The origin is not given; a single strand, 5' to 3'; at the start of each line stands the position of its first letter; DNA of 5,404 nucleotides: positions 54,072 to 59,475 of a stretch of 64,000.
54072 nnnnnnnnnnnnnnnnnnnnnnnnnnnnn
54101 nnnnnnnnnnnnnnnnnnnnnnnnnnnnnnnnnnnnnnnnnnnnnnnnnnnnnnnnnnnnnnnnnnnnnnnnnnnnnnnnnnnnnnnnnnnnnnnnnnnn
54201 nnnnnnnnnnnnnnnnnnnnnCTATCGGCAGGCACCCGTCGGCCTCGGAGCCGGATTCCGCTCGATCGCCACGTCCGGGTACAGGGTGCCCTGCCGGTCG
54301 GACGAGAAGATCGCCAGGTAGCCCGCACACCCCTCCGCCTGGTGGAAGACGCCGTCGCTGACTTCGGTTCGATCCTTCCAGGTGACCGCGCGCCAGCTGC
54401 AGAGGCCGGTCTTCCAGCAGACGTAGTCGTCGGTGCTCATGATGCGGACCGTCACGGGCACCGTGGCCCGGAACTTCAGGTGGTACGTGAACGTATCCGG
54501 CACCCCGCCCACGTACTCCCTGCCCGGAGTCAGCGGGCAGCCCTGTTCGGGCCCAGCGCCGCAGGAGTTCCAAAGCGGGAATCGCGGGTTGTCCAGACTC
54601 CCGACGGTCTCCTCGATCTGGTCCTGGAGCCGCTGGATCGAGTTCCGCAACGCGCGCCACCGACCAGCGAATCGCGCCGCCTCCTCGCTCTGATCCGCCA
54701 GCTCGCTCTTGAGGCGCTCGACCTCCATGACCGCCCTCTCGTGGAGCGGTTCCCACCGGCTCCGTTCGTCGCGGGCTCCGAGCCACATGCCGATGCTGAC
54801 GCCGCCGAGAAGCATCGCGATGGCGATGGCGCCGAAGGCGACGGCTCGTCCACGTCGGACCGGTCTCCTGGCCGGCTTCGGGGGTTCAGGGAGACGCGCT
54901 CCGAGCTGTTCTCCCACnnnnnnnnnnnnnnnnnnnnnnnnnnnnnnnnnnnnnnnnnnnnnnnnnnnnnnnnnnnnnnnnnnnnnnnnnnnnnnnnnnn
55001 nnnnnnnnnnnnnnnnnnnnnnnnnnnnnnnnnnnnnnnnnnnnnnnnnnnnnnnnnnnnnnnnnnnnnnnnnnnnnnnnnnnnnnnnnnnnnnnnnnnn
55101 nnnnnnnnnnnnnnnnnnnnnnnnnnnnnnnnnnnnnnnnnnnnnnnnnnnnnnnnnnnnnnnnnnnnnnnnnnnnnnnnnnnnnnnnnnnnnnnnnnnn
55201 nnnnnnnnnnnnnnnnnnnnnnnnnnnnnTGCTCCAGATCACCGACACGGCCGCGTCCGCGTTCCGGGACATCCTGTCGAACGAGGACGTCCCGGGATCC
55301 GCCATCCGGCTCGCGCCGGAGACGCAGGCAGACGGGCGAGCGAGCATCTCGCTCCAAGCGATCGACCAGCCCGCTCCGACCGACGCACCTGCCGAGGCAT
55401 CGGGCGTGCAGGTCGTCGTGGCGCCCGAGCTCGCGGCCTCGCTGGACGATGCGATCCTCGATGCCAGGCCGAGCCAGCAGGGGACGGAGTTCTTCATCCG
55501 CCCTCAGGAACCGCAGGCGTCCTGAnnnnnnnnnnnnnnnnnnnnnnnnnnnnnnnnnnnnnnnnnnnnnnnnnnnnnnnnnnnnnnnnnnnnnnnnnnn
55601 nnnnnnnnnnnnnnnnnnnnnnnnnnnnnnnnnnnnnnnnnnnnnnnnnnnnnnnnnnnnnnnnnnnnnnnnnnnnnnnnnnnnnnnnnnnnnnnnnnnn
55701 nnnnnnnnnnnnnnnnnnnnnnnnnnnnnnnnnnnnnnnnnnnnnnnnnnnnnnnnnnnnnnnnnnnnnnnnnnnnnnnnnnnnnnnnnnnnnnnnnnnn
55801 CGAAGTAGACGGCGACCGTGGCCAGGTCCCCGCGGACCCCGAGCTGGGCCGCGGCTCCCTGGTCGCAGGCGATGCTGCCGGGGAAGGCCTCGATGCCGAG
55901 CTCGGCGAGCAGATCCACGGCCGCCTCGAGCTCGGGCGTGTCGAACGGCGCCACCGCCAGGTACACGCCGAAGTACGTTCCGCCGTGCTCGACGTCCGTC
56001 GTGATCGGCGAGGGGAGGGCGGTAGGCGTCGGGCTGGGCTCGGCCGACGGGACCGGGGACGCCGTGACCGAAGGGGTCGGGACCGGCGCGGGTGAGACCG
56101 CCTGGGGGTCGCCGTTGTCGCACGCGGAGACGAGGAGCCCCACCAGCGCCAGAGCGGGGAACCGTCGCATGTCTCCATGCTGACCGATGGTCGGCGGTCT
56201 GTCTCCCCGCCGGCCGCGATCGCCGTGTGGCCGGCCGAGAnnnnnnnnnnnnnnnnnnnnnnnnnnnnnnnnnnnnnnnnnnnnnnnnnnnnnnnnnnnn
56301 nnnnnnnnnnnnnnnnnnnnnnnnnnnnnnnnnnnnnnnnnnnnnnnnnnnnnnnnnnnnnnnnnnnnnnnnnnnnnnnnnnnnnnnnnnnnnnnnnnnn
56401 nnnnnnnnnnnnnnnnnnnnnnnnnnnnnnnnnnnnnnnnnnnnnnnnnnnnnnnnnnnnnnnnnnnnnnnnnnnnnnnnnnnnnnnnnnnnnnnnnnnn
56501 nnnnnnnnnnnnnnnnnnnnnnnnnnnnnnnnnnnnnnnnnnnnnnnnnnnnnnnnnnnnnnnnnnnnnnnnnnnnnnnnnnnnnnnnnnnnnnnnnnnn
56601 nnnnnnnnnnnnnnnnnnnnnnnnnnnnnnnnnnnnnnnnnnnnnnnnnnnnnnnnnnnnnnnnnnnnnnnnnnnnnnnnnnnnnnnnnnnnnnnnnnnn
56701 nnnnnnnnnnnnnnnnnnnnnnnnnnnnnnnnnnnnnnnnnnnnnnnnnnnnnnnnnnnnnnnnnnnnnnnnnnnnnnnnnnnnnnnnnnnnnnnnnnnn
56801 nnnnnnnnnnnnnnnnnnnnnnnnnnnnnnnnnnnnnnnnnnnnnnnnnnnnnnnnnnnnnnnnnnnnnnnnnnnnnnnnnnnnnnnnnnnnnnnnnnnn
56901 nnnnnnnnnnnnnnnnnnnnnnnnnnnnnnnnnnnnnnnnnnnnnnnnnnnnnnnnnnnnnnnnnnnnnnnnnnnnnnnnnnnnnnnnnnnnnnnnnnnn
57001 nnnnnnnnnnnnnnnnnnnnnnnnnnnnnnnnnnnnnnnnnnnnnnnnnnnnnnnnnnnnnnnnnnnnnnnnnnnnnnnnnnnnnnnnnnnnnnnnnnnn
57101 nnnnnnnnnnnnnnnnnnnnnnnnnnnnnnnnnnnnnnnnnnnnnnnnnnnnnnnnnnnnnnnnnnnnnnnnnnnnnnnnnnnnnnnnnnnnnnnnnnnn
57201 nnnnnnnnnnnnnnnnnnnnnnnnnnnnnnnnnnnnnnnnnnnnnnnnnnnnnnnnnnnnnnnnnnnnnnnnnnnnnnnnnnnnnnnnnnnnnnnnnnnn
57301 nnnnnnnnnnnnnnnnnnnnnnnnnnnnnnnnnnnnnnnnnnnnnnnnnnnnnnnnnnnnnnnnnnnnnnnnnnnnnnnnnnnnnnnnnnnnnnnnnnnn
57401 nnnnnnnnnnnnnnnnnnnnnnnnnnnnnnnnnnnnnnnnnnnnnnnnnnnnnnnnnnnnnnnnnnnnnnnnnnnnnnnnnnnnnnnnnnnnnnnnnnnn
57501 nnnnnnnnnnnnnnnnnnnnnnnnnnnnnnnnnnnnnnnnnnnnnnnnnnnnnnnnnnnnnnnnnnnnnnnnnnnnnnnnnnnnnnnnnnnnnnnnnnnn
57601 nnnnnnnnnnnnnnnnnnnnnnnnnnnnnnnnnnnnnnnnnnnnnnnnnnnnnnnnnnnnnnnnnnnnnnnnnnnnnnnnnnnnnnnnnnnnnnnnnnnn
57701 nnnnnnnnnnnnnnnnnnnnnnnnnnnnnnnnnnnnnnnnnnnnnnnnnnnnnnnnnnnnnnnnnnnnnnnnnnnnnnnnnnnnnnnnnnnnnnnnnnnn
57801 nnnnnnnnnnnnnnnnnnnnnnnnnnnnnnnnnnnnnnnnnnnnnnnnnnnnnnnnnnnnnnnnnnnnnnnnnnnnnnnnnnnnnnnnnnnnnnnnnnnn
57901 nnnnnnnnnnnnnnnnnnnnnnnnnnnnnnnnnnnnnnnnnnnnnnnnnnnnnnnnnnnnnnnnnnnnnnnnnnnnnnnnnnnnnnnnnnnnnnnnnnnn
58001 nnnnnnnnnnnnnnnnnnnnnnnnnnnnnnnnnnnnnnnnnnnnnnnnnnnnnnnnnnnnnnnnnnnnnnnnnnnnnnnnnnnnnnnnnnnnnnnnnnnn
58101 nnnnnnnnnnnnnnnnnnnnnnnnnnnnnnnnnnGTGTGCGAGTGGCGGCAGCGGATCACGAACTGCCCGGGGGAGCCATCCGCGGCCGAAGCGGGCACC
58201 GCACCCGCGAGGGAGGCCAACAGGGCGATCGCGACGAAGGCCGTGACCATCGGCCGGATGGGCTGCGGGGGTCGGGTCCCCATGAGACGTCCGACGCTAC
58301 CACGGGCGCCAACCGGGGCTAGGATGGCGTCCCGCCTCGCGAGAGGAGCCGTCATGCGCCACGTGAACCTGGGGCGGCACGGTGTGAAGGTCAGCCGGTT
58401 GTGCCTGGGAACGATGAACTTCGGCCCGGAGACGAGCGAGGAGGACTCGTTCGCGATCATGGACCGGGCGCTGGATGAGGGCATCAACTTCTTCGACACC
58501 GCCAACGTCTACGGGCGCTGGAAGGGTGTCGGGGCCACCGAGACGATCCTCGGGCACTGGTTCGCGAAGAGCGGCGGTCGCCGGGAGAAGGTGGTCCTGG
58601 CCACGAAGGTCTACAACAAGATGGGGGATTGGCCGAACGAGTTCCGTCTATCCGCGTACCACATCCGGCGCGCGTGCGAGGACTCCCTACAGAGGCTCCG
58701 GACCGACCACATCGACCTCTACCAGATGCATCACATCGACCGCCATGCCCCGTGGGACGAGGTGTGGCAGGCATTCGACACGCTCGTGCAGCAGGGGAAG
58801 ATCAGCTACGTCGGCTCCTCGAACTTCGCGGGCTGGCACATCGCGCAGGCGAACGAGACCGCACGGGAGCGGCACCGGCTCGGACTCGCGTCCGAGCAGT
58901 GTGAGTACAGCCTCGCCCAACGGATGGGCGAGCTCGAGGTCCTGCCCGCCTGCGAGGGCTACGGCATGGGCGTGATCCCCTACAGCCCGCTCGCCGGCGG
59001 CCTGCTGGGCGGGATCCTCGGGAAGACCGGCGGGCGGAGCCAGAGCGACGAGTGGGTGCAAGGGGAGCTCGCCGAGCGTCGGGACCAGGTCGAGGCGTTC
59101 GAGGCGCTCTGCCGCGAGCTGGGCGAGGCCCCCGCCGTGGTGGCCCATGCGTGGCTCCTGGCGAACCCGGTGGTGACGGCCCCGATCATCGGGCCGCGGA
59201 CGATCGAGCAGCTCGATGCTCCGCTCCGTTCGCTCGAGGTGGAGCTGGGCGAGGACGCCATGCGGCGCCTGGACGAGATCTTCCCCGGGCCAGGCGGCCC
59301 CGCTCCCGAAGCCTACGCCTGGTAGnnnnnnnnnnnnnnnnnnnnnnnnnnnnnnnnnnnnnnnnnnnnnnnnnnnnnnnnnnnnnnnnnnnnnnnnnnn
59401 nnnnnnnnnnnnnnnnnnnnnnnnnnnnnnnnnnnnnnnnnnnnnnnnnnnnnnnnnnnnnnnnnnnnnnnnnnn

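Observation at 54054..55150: tRNA-Ser(GCT) followed ~1 kb later by a degenerate copy of its own 3' end: integrase-less mini-island carrying one orphan membrane protein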

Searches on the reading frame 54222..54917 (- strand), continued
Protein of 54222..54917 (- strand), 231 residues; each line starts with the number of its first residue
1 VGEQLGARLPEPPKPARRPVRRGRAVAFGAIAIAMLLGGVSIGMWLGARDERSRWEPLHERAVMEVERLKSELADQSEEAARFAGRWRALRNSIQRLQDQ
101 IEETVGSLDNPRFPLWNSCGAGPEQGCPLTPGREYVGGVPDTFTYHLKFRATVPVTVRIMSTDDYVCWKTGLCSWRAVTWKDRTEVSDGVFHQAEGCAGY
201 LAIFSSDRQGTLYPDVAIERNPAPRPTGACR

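Call 78: search_solved_structures(query=A1, max_evalue=1)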
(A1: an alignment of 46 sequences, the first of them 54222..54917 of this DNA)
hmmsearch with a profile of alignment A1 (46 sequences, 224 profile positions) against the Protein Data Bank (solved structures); distinct sequences matched with E-value up to 1: 15.
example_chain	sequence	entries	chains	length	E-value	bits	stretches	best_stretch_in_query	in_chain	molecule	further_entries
4q4t_A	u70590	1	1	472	0.04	17.1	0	48-115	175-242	Peptidoglycan endopeptidase RipA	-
4q4g_X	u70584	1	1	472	0.041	17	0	48-115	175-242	Peptidoglycan endopeptidase RipA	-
4q4n_A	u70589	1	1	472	0.041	17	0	48-115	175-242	Peptidoglycan endopeptidase RipA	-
7eao_B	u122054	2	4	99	0.1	15.7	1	44-103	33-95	TNFAIP3-interacting protein 1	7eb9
13bv_D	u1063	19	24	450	0.1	15.7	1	48-117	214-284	Beclin-1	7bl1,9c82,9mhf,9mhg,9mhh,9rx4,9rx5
7eal_B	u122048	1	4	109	0.11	15.7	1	44-103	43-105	TNFAIP3-interacting protein 1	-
9zpd_D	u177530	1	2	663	0.18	15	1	48-117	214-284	Beclin-1,Run domain Beclin-1-interacting and cysteine-rich domain-containing protein chime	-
8qag_A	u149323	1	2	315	0.2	14.8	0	15-91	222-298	sc-CC-6-95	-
2fic_A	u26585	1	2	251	0.24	14.5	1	31-113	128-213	Myc box-dependent-interacting protein 1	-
8wp6_A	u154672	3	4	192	0.39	13.8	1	23-114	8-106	TetR family transcriptional regulator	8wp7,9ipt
7o97_A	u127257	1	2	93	0.4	13.8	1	37-103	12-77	hypothetical protein UY81_C0065G0003 from Candidatus Giovannonibacteria bacterium converte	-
8qox_B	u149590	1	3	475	0.67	13.1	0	52-103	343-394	Conserved membrane protein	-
3iv1_A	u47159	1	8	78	0.69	13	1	51-101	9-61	Tumor susceptibility gene 101 protein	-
8z0c_A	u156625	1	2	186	0.88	12.7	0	24-114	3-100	TetR family transcriptional regulator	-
4lin_A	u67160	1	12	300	0.95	12.6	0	24-100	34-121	Tail needle protein gp26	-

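Call 88: search_protein_representatives(alignment_id=A1)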
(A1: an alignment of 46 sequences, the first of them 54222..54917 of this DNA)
Query: 46 sequences, 224 profile positions. Proteins with E-value up to 0.001 (for the whole library): 234; up to 1e-10: 171; up to 1e-30: 69. The best 150 are listed.
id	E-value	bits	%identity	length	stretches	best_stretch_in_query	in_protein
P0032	5.0e-88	311.2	-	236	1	6-224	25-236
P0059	2.4e-76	273.0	-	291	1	10-224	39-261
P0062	3.2e-76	272.5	-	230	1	21-224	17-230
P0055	3.5e-76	272.4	-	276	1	22-224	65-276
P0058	1.6e-75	270.3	-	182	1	47-224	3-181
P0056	6.9e-74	264.9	-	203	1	30-224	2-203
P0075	4.2e-71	255.8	-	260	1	2-224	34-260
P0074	7.1e-69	248.5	-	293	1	18-224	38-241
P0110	3.4e-68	246.3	-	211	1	18-224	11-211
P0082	1.4e-64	234.5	-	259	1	10-224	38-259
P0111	3.4e-63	230.0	-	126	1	99-224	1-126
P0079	2.0e-62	227.5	-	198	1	2-180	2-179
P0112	5.4e-59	216.2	-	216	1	19-223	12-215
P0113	1.9e-56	207.9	-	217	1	31-224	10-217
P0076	8.7e-54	199.2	-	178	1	110-224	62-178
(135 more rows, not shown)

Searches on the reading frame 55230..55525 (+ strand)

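Call 8: search_protein_families(library=pfam, proteins=[window:55230-55525:+], max_evalue=0.1)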
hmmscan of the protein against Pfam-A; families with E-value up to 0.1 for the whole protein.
window:55230-55525:+ (98 aa): 0 families

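Call 69: search_protein_families(library=phrogs, proteins=[window:55230-55525:+], max_evalue=0.1)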
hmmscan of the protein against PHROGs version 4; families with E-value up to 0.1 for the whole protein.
window:55230-55525:+ (98 aa): 0 families

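Call 70: search_protein_families(library=ncbifam, proteins=[window:55230-55525:+], max_evalue=0.1)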
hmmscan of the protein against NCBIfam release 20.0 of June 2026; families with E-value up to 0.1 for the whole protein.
window:55230-55525:+ (98 aa): 0 families

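Call 71: search_protein_families(library=padloc, proteins=[window:55230-55525:+], max_evalue=0.1)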
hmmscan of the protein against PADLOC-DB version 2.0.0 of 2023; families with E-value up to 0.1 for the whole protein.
window:55230-55525:+ (98 aa): 0 families

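Call 76: find_homologous_proteins(query=window:55230-55525:+, max_evalue=0.001)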
Query window:55230-55525:+: 63 candidates shared short words with the query, none scored E <= 0.001.

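Call 77: search_solved_structures(query=window:55230-55525:+, max_evalue=10, show_alignments=2)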
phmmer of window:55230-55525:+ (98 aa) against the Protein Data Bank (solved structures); distinct sequences matched with E-value up to 10: 0.

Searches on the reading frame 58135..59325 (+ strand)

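Call 49: search_protein_families(library=pfam, proteins=[window:58135-59325:+], max_evalue=0.001)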
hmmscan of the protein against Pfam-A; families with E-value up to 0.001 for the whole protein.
window:58135-59325:+ (396 aa): 1 family
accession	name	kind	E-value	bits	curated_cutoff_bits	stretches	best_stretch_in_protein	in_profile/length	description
PF00248.27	Aldo_ket_red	-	4.2e-72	243.1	24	1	88-382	1-289/291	Aldo/keto reductase family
